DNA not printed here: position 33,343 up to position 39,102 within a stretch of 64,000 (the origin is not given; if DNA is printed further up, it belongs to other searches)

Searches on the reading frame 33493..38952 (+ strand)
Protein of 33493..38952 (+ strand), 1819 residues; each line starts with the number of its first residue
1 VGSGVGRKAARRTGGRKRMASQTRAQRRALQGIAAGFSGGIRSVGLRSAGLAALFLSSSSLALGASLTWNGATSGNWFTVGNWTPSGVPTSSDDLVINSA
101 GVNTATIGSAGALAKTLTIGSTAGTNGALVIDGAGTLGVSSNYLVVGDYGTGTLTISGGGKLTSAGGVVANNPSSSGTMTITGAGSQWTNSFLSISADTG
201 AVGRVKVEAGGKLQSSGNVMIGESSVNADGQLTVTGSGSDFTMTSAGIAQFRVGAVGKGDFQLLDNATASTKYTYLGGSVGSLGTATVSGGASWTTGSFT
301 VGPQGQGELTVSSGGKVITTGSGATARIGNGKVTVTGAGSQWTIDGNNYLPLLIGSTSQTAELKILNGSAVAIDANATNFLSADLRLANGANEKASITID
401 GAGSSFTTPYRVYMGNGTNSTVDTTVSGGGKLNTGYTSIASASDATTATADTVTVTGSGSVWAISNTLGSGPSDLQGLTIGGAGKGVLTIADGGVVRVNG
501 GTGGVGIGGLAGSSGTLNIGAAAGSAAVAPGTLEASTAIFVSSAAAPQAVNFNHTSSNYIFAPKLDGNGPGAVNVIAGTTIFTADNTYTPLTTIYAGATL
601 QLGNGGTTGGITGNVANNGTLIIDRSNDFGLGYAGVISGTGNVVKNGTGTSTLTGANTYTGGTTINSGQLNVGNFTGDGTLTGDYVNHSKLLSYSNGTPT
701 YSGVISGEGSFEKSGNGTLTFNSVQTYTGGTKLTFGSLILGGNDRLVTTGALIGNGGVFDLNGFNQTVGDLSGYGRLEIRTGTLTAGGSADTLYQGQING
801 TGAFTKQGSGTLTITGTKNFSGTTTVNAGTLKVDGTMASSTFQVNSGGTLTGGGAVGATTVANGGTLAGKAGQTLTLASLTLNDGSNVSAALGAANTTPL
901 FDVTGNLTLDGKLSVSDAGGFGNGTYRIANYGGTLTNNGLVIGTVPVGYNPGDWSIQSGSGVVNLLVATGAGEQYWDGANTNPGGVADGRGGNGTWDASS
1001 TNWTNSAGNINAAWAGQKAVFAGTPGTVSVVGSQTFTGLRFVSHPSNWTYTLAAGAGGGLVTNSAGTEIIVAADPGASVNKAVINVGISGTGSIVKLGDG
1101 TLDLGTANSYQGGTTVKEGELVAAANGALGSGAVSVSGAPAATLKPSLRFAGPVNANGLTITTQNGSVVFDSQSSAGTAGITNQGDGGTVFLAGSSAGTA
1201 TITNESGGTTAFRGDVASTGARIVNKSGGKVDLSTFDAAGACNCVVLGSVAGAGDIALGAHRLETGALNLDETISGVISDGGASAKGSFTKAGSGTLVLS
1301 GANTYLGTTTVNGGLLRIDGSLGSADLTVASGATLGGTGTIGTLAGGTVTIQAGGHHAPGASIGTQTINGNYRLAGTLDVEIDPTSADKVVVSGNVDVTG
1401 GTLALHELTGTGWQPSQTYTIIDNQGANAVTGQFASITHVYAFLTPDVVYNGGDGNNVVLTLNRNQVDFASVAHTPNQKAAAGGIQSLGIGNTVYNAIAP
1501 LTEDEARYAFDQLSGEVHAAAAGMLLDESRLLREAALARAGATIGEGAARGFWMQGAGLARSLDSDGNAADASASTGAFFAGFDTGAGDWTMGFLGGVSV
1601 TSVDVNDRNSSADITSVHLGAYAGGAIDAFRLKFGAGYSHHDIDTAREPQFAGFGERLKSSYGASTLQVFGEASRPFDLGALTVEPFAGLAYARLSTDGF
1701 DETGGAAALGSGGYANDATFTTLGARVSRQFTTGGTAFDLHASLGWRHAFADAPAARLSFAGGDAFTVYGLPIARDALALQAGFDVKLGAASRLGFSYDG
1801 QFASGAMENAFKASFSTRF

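Call 7: search_protein_families(library=pfam, proteins=[window:33493-38952:+])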
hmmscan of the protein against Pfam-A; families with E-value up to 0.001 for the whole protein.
window:33493-38952:+ (1819 aa): 2 families
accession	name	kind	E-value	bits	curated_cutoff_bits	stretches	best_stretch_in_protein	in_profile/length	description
PF03797.25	Autotransporter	-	5e-56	190.7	26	1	1552-1799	1-255/255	Autotransporter beta-domain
PF12951.13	PATR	-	7.7e-26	90.3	27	4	1289-1318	1-30/30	Passenger-associated-transport-repeat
